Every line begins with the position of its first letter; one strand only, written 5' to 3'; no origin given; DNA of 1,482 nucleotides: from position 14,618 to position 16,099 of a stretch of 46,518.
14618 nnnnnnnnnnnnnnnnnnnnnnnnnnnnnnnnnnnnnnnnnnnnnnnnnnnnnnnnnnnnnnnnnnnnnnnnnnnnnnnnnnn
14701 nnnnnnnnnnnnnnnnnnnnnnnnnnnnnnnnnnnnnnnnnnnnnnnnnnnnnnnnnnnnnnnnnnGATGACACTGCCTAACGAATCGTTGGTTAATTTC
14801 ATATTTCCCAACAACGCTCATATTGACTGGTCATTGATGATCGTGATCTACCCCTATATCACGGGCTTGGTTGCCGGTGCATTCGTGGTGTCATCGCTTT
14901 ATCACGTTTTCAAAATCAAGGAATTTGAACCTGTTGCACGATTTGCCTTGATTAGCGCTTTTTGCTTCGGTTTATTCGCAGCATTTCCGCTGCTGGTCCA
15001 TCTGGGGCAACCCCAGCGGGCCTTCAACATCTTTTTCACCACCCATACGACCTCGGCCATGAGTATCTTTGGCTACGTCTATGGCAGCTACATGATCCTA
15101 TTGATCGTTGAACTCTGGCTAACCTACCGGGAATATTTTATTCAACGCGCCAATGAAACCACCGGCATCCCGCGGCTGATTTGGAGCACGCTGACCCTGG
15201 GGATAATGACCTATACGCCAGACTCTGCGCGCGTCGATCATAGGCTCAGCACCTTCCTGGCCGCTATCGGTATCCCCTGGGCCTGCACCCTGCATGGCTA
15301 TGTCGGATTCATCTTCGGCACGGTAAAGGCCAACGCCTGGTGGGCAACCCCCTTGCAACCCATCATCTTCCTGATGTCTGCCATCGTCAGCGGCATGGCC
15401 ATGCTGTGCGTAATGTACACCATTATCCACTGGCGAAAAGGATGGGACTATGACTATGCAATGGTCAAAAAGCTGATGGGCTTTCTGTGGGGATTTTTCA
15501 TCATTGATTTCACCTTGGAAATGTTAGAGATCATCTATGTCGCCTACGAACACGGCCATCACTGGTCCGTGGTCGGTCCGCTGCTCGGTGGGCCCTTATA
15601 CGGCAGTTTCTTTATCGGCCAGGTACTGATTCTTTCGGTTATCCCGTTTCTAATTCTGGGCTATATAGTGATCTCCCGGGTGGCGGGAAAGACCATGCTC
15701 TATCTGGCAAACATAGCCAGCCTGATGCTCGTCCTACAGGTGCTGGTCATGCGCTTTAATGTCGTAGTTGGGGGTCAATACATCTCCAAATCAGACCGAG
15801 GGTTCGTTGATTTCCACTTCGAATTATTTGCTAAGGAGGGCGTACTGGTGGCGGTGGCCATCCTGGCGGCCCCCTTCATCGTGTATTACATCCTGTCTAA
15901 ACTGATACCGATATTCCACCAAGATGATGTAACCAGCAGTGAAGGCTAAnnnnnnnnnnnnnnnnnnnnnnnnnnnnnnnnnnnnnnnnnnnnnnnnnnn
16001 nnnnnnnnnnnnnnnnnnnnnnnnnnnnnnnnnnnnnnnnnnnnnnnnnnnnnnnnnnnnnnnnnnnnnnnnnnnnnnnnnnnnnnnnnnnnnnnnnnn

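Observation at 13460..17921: fccAB embedded in one operon with a tetrahaem cytochrome / NrfC / NrfD quinone module: candidate membrane-wired sulfide dehydrogenase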

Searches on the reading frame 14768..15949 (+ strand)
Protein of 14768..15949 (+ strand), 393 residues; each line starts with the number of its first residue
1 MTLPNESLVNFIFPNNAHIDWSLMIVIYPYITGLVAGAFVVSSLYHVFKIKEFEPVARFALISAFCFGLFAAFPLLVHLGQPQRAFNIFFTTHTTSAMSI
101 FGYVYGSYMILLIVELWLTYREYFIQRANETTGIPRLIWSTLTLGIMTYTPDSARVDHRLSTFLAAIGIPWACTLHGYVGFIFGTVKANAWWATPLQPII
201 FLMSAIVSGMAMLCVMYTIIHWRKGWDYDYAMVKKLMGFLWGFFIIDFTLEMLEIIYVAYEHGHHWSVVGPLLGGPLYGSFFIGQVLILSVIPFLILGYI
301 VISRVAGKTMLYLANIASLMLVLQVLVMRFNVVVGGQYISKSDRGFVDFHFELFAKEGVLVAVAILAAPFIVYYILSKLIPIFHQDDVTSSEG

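Call 3: search_protein_families(library=pfam, proteins=[window:14768-15949:+], max_evalue=0.01)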
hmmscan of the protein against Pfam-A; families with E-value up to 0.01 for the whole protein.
window:14768-15949:+ (393 aa): 1 family
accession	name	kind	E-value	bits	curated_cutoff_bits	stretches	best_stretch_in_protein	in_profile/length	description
PF03916.19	NrfD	-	1.3e-33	117.4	25.8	1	18-338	8-310/313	Polysulphide reductase, NrfD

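Call 4: search_protein_families(library=ncbifam, proteins=[window:14768-15949:+], max_evalue=0.01)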
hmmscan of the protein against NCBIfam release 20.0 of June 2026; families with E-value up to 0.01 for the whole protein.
window:14768-15949:+ (393 aa): 6 families
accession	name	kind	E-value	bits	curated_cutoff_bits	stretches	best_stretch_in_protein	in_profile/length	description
TIGR03148.1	cyt_nit_nrfD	equivalog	2.5e-13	50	347.6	1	19-337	8-312/316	cytochrome c nitrite reductase subunit NrfD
NF045798.1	DsrP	equivalog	6e-11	42.4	350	2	159-272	148-259/346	sulfate reduction electron transfer complex DsrMKJOP subunit DsrP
NF045714.1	sulf_resp_HmcC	equivalog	2.4e-10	40.3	550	1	33-385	52-370/376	sulfate respiration complex protein HmcC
NF041784.1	mnquin_red_QrcD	equivalog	7.4e-07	28.8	570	1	21-386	55-404/408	menaquinone reductase integral membrane subunit QrcD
NF008133.1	PRK10881.1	equivalog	1.6e-06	27.9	450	1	31-383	61-374/377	Ni/Fe-hydrogenase cytochrome b subunit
TIGR04112.1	seleno_YedE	equivalog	5.5e-06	25.8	200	1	27-115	51-134/337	YedE family putative selenium transporter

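Call 8: find_related_loci(query=window:14768-15949:+, collection=genome_contigs, flank=8000)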
Query window:14768-15949:+ (393 aa) in genome_contigs; peptide patterns used: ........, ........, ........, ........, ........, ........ (x = any residue, [..] = any of these).
80 stretches matched a pattern; 9 encode a relative of the query (tblastn E <= 1e-3); 9 distinct loci.
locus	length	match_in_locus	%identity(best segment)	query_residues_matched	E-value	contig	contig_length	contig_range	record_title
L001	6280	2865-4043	97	1-393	0e+0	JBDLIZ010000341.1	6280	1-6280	MAG: Pseudomonadota bacterium isolate MAG064 MAG064_341, whole genome shotgun sequence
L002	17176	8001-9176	80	1-392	0e+0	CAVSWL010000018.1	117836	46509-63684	MAG: uncultured Gammaproteobacteria bacterium isolate MFD05684.bin.3.143 genome assembly, contig: contig_28250, whole ge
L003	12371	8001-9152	77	3-386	0e+0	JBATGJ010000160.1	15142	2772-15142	MAG: Gammaproteobacteria bacterium isolate MFD10350_ilm_asm_bin17 k127_13216, whole genome shotgun sequence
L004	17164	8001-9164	75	3-390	0e+0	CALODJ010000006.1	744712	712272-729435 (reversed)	MAG: uncultured Gammaproteobacteria bacterium isolate HOU_bin.0136 genome assembly, contig: contig_8423, whole genome sh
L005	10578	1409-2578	75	3-392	0e+0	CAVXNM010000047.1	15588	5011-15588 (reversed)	MAG: uncultured Gammaproteobacteria bacterium isolate MFD02923.bin.2.48 genome assembly, contig: contig_25347, whole gen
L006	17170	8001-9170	75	3-392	0e+0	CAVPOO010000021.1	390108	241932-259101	MAG: uncultured Gammaproteobacteria bacterium isolate MFD09779.bin.2.228 genome assembly, contig: contig_66737, whole ge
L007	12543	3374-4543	74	3-392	0e+0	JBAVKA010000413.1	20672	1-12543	MAG: Gammaproteobacteria bacterium isolate MFD05464_ilm_asm_bin16 k127_282844, whole genome shotgun sequence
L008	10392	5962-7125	75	3-390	0e+0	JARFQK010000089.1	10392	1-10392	MAG: Gammaproteobacteria bacterium isolate MAG_Ve_Sed_22 k141_3448074, whole genome shotgun sequence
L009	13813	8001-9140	75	3-382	0e+0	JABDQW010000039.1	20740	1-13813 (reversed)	MAG: Gammaproteobacteria bacterium isolate Site_C13 k127_397753, whole genome shotgun sequence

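Call 10: find_homologous_proteins(query=window:14768-15949:+, max_evalue=1e-10)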
Query window:14768-15949:+ (393 aa): 5619 proteins with E <= 1e-10 among 8000 candidates; the best 120 are listed.
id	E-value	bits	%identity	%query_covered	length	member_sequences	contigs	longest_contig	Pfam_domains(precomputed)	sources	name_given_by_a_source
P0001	6.3e-253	857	97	100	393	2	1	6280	PF03916.20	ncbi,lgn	ncbi:MAG: NrfD/PsrC family molybdoenzyme membrane anchor subunit [Pseudomonadota bacterium]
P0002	1.2e-225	767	85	100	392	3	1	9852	PF03916.20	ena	-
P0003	2.3e-223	760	85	100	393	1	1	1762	PF03916.20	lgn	-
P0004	5.7e-218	742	83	99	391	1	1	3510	PF03916.20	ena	-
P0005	2.3e-216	737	81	99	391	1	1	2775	PF03916.20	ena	-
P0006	8.8e-215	732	81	99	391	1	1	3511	PF03916.20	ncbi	-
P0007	1.2e-214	731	81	100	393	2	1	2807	PF03916.20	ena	-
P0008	4.8e-214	729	81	99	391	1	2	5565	PF03916.20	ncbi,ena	-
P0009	5.3e-214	729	81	99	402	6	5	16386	PF03916.20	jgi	jgi:Ni/Fe-hydrogenase subunit HybB-like protein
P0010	3.0e-213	727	80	99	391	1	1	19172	PF03916.20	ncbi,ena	-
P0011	7.0e-213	725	80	99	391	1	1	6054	PF03916.20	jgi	-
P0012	1.2e-211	721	80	99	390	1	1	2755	PF03916.20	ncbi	-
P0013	1.6e-211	721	80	100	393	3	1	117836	PF03916.20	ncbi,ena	-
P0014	1.2e-209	715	85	94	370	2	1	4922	PF03916.20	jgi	jgi:Ni/Fe-hydrogenase subunit HybB-like protein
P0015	1.1e-202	692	77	99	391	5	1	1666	PF03916.20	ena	-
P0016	5.7e-202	689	76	99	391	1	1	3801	PF03916.20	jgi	-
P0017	1.3e-198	678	75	99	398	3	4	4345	PF03916.20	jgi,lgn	-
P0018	2.6e-198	677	77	99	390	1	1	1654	PF03916.20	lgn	-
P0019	1.7e-197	675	77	99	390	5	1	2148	PF03916.20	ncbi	-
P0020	1.5e-196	672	77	98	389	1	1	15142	PF03916.20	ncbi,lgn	ncbi:MAG: NrfD/PsrC family molybdoenzyme membrane anchor subunit [Gammaproteobacteria bacterium]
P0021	6.4e-196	670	76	99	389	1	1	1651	PF03916.20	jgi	-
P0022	1.7e-194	665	75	99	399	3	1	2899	PF03916.20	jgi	jgi:Ni/Fe-hydrogenase subunit HybB-like protein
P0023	2.7e-193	661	75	99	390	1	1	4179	PF03916.20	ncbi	-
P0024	7.2e-193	659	73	99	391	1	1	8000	PF03916.20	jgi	jgi:Ni/Fe-hydrogenase subunit HybB-like protein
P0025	1.2e-192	659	75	99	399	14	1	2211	PF03916.20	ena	-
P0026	4.5e-192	657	75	99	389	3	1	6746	PF03916.20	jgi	-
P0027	9.5e-192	656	74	99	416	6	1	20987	PF03916.20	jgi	jgi:Ni/Fe-hydrogenase subunit HybB-like protein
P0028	2.4e-191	654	75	99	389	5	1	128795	PF03916.20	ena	-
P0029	2.6e-191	654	74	99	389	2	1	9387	PF03916.20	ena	-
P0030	3.0e-191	654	75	99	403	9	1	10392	PF03916.20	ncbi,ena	-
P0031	3.5e-191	654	75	99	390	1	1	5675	PF03916.20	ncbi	-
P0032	3.8e-191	654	74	99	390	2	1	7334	PF03916.20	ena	-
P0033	4.4e-191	654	74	98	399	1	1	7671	PF03916.20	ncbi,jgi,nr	ncbi:MAG: hypothetical protein BWK79_05545 [Beggiatoa sp. IS2]|nr:MAG: hypothetical protein BWK79_05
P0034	8.9e-191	653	75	99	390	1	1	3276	PF03916.20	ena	-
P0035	1.4e-190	652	74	99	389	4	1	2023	PF03916.20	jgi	-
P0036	4.6e-190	650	74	98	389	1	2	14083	PF03916.20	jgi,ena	-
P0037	7.1e-190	650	74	99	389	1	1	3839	PF03916.20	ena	-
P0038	7.7e-190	650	74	99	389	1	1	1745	PF03916.20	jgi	jgi:Ni/Fe-hydrogenase subunit HybB-like protein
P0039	2.1e-189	648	72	99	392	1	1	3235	PF03916.20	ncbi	-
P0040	2.4e-189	648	74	99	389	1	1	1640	PF03916.20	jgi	-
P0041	2.8e-189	648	74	98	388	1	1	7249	PF03916.20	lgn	-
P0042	3.2e-189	647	74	99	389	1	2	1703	PF03916.20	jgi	jgi:Ni/Fe-hydrogenase subunit HybB-like protein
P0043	9.6e-189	646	72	99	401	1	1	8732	PF03916.20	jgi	jgi:Ni/Fe-hydrogenase subunit HybB-like protein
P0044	9.9e-189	646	74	99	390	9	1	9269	PF03916.20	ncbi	-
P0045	1.2e-188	646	73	100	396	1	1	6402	PF03916.20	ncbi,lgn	-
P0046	1.7e-188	645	73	100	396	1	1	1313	PF03916.20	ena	-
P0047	1.8e-188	645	73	99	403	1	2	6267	PF03916.20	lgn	-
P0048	1.8e-188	645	74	99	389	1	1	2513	PF03916.20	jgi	-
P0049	1.8e-188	645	75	97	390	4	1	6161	PF03916.20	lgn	-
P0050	4.3e-188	644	73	99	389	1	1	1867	PF03916.20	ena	-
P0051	2.3e-187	641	74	98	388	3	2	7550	PF03916.20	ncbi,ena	-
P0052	2.6e-187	641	74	99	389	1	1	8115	PF03916.20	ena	-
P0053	4.0e-187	641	73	98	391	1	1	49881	PF03916.20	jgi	jgi:Ni/Fe-hydrogenase subunit HybB-like protein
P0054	5.1e-187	640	70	99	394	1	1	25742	PF03916.20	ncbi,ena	-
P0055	7.2e-187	640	72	99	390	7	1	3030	PF03916.20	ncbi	-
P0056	7.8e-187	640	74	98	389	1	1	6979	PF03916.20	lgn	-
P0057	1.9e-186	638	71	99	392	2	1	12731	PF03916.20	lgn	-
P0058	2.0e-186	638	73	99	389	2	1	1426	PF03916.20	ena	-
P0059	3.3e-186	638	71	99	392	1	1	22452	PF03916.20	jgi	jgi:Ni/Fe-hydrogenase subunit HybB-like protein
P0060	3.3e-186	638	74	98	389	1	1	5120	PF03916.20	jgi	-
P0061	3.4e-186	638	71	99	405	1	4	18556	PF03916.20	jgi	jgi:Ni/Fe-hydrogenase subunit HybB-like protein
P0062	8.4e-186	636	73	98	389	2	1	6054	PF03916.20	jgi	-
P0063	6.3e-185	633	72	98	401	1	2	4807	PF03916.20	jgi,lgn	jgi:Ni/Fe-hydrogenase subunit HybB-like protein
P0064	6.5e-185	633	70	99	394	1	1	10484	PF03916.20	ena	-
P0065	8.9e-185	633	71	98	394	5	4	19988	PF03916.20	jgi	jgi:Ni/Fe-hydrogenase subunit HybB-like protein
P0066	2.9e-184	631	69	99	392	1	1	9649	PF03916.20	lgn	-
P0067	5.6e-184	630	70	99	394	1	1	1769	PF03916.20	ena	-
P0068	2.0e-183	628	69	98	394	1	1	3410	PF03916.20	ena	-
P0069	4.2e-183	627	71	98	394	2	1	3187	PF03916.20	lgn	-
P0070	5.5e-183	627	71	98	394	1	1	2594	PF03916.20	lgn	-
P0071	4.8e-182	624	70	99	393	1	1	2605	PF03916.20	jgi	jgi:Ni/Fe-hydrogenase subunit HybB-like protein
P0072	6.9e-182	623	72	99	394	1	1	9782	PF03916.20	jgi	jgi:Ni/Fe-hydrogenase subunit HybB-like protein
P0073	2.8e-181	621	72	98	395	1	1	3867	PF03916.20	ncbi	-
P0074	2.8e-181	621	71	98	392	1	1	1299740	PF03916.20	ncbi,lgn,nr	ncbi:MAG: NrfD/PsrC family molybdoenzyme membrane anchor subunit [Gammaproteobacteria bacterium]|nr:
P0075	3.0e-180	618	69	98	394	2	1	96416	PF03916.20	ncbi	-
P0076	6.5e-180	617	70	98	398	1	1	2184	PF03916.20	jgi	jgi:Ni/Fe-hydrogenase subunit HybB-like protein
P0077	1.8e-178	612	68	99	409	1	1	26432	PF03916.20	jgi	jgi:Ni/Fe-hydrogenase subunit HybB-like protein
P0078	3.0e-178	611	68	99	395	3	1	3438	PF03916.20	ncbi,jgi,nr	ncbi:MAG: polysulfide reductase NrfD [Gammaproteobacteria bacterium]|nr:polysulfide reductase NrfD [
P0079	1.7e-177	609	73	94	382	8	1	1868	PF03916.20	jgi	jgi:Ni/Fe-hydrogenase subunit HybB-like protein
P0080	1.8e-177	609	67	100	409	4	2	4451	PF03916.20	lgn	-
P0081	3.6e-177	608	68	98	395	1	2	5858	PF03916.20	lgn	-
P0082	9.0e-177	606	69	99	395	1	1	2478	PF03916.20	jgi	jgi:Ni/Fe-hydrogenase subunit HybB-like protein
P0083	1.3e-176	606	68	99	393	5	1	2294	PF03916.20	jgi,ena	-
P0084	2.0e-176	605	74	93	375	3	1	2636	PF03916.20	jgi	jgi:Ni/Fe-hydrogenase subunit HybB-like protein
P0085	8.0e-176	603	69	99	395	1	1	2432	PF03916.20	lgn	-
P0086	1.3e-175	603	66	99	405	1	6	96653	PF03916.20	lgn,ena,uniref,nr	uniref:Predicted membrane protein n=1 Tax=Candidatus Kentrum sp. MB TaxID=2138164 RepID=A0A450X1V7_9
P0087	6.4e-175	600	64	99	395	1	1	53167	PF03916.20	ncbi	-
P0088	1.1e-174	600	67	98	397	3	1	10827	PF03916.20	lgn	-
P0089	1.5e-174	599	67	99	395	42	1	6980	PF03916.20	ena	-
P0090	1.6e-174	599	65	100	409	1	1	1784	PF03916.20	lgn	-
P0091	4.3e-174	598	67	99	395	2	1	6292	PF03916.20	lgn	-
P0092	4.7e-174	598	68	98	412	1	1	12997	PF03916.20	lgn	-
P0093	6.6e-174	597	68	99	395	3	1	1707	PF03916.20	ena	-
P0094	8.4e-174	597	67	99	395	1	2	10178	PF03916.20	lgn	-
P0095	1.4e-173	596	66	100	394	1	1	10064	PF03916.20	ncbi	-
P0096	1.9e-173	596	67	99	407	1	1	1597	PF03916.20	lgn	-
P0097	3.0e-173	595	67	98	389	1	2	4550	PF03916.20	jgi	jgi:Ni/Fe-hydrogenase subunit HybB-like protein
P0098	3.5e-173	595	66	99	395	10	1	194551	PF03916.20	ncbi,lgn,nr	ncbi:MAG: polysulfide reductase [Thiobacillus sp.]|nr:polysulfide reductase [Thiobacillus sp.]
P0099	4.1e-173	594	67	99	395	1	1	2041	PF03916.20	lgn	-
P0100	5.3e-173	594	67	99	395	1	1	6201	PF03916.20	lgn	-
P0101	5.7e-173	594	68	98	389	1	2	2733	PF03916.20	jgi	jgi:Ni/Fe-hydrogenase subunit HybB-like protein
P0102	7.3e-173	594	66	98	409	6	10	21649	PF03916.20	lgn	-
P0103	8.2e-173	593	68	98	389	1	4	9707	PF03916.20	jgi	jgi:Ni/Fe-hydrogenase subunit HybB-like protein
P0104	8.6e-173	593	67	99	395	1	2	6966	PF03916.20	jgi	jgi:Ni/Fe-hydrogenase subunit HybB-like protein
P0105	1.1e-172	593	68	98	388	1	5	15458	PF03916.20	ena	-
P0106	1.2e-172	593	66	98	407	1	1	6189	PF03916.20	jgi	-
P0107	1.5e-172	593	64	100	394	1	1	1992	PF03916.20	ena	-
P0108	2.2e-172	592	67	98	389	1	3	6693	PF03916.20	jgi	jgi:Ni/Fe-hydrogenase subunit HybB-like protein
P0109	5.1e-172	591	67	98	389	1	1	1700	PF03916.20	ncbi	-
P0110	6.5e-172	590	67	98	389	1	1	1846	PF03916.20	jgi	jgi:Ni/Fe-hydrogenase subunit HybB-like protein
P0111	7.8e-172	590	64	100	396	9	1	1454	PF03916.20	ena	-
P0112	1.2e-171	590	67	99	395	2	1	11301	PF03916.20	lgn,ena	-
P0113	1.3e-171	590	67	98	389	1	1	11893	PF03916.20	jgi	jgi:Ni/Fe-hydrogenase subunit HybB-like protein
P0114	1.7e-171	589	66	99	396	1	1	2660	PF03916.20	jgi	jgi:Ni/Fe-hydrogenase subunit HybB-like protein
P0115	2.0e-171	589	65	99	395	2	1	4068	PF03916.20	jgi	jgi:Ni/Fe-hydrogenase subunit HybB-like protein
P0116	2.1e-171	589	67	98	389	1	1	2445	PF03916.20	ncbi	-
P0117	2.7e-171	588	66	99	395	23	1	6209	PF03916.20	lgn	-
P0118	3.0e-171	588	67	98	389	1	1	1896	PF03916.20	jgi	jgi:Ni/Fe-hydrogenase subunit HybB-like protein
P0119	3.4e-171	588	67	98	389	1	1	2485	PF03916.20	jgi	jgi:Ni/Fe-hydrogenase subunit HybB-like protein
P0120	3.5e-171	588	66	99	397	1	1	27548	PF03916.20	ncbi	ncbi:MAG: NrfD/PsrC family molybdoenzyme membrane anchor subunit [Rhodospirillales bacterium]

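Call 12: find_encoding_contigs(protein=P0098, flank=8000, max_places=2)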
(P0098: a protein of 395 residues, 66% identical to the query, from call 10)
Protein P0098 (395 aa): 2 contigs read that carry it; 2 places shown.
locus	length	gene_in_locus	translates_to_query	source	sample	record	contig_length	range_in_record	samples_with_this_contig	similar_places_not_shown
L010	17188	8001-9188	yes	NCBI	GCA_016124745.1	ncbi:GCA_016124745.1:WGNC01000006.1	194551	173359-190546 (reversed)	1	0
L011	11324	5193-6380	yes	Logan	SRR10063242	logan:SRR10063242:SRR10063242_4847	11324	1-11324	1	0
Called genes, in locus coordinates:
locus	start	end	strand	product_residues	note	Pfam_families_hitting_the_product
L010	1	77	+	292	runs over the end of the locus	PF25160:LdpA_Fe-S-bd (faint), PF12838:Fer4_7, PF13237:Fer4_10 (weak), PF13247:Fer4_11, PF14697:Fer4_21, PF00037:Fer4 (weak), PF13187:Fer4_9 (weak), PF09163:Form-deh_trans, +3 more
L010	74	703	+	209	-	PF01292:Ni_hydr_CYTB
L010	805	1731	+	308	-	PF04216:FdhE_N, PF24859:FdhE_central, PF24860:FdhE_C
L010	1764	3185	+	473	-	PF12390:Se-cys_synth_N, PF03841:SelA, PF00266:Aminotran_5 (weak)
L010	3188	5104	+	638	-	PF00009:GTP_EFTU, PF03144:GTP_EFTU_D2, PF25461:Beta-barrel_SelB, PF09106:WHD_2nd_SelB, PF21214:WHD_2nd_SelB_bact (weak), PF09107:WHD_3rd_SelB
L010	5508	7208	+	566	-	PF07992:Pyr_redox_2 (faint), PF00571:CBS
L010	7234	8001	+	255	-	PF13183:Fer4_8 (weak), PF12838:Fer4_7, PF13187:Fer4_9 (weak), PF13247:Fer4_11, PF13237:Fer4_10, PF12797:Fer4_2 (weak), PF12837:Fer4_6 (weak), PF00037:Fer4, +7 more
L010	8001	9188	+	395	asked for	PF03916:NrfD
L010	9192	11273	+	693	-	PF09699:Paired_CXXCH_1 (faint), PF13442:Cytochrome_CBB3 (faint), PF14522:Cytochrome_C7 (faint), PF14537:Cytochrom_c3_2 (faint), PF22113:Mtrc-MtrF_II-IV_dom (faint), PF00034:Cytochrom_C (weak)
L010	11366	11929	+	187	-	PF02915:Rubrerythrin (weak)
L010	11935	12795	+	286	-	PF01040:UbiA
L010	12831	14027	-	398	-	PF05940:NnrS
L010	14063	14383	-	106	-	PF04358:DsrC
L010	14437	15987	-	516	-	PF01266:DAO (faint), PF07992:Pyr_redox_2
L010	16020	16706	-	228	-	PF02665:Nitrate_red_gam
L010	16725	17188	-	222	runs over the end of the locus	PF02613:Nitrate_red_del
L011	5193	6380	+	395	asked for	PF03916:NrfD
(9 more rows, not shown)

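Call 13: find_encoding_contigs(protein=P0120, flank=8000, max_places=2)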
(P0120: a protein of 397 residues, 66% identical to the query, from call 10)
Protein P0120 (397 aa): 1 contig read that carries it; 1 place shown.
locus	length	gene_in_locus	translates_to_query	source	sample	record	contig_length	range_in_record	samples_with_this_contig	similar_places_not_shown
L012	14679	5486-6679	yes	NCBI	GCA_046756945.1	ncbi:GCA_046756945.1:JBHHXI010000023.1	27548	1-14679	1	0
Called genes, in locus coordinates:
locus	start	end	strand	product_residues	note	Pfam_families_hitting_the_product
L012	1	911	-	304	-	?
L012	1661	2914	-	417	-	PF00070:Pyr_redox (weak), PF00890:FAD_binding_2 (faint), PF01266:DAO, PF01593:Amino_oxidase (faint), PF02558:ApbA (faint), PF03486:HI0933_like (faint), PF07992:Pyr_redox_2 (faint), PF13450:NAD_binding_8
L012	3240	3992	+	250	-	PF00034:Cytochrom_C (faint), PF13442:Cytochrome_CBB3 (weak)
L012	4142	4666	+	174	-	PF14537:Cytochrom_c3_2 (faint)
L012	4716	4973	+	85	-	PF12797:Fer4_2 (weak)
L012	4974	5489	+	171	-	PF13187:Fer4_9 (faint), PF13237:Fer4_10, PF13247:Fer4_11, PF00037:Fer4, PF12797:Fer4_2 (weak), PF12837:Fer4_6 (weak), PF13237:Fer4_10 (weak), PF12838:Fer4_7 (weak), +1 more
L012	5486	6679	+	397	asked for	PF03916:NrfD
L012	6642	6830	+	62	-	PF03264:Cytochrom_NNT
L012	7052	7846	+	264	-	PF00034:Cytochrom_C (faint), PF13442:Cytochrome_CBB3 (faint)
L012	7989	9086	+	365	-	-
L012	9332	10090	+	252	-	PF13489:Methyltransf_23 (weak), PF08242:Methyltransf_12, PF13649:Methyltransf_25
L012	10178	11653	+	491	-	PF03853:YjeF_N, PF01256:Carb_kinase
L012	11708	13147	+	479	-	PF17408:MCD_N, PF05292:MCD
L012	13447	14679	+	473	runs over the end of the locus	PF05697:Trigger_N, PF00254:FKBP_C, PF05698:Trigger_C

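Call 14: find_encoding_contigs(protein=P0086, flank=8000, max_places=2)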
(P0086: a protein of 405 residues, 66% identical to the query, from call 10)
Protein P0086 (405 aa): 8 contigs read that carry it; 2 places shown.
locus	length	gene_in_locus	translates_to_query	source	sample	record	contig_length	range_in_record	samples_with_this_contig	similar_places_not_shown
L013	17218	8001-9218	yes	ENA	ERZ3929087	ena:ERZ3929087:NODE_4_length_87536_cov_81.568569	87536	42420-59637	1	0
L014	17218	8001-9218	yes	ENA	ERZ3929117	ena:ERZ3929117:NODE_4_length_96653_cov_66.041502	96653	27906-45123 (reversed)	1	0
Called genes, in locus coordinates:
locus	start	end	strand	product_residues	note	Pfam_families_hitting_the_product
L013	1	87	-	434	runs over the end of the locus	PF11812:DUF3333, PF00528:BPD_transp_1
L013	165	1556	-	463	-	PF12501:DUF3708, PF00528:BPD_transp_1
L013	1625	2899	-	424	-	PF05990:DUF900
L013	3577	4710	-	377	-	PF12849:PBP_like_2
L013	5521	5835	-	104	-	PF13714:PEP_mutase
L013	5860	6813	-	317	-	PF02899:Phage_int_SAM_1, PF13102:Phage_int_SAM_5 (faint), PF00589:Phage_integrase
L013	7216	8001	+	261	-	PF12797:Fer4_2 (weak), PF12837:Fer4_6 (weak), PF12838:Fer4_7, PF13183:Fer4_8 (weak), PF13187:Fer4_9 (weak), PF13237:Fer4_10, PF13247:Fer4_11, PF13187:Fer4_9 (weak), +8 more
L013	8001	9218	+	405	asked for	PF03916:NrfD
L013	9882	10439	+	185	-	PF04982:TM_HPP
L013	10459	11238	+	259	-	PF02673:BacA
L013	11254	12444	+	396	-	PF25917:BSH_RND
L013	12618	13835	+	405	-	PF01053:Cys_Met_Meta_PP, PF00155:Aminotran_1_2, PF01041:DegT_DnrJ_EryC1, PF00266:Aminotran_5 (weak)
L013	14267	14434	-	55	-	-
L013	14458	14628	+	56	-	-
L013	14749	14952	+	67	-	-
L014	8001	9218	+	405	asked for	PF03916:NrfD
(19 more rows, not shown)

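Call 21: search_solved_structures(query=window:14768-15949:+, max_evalue=0.01)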
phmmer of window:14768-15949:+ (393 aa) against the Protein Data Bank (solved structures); distinct sequences matched with E-value up to 0.01: 0.
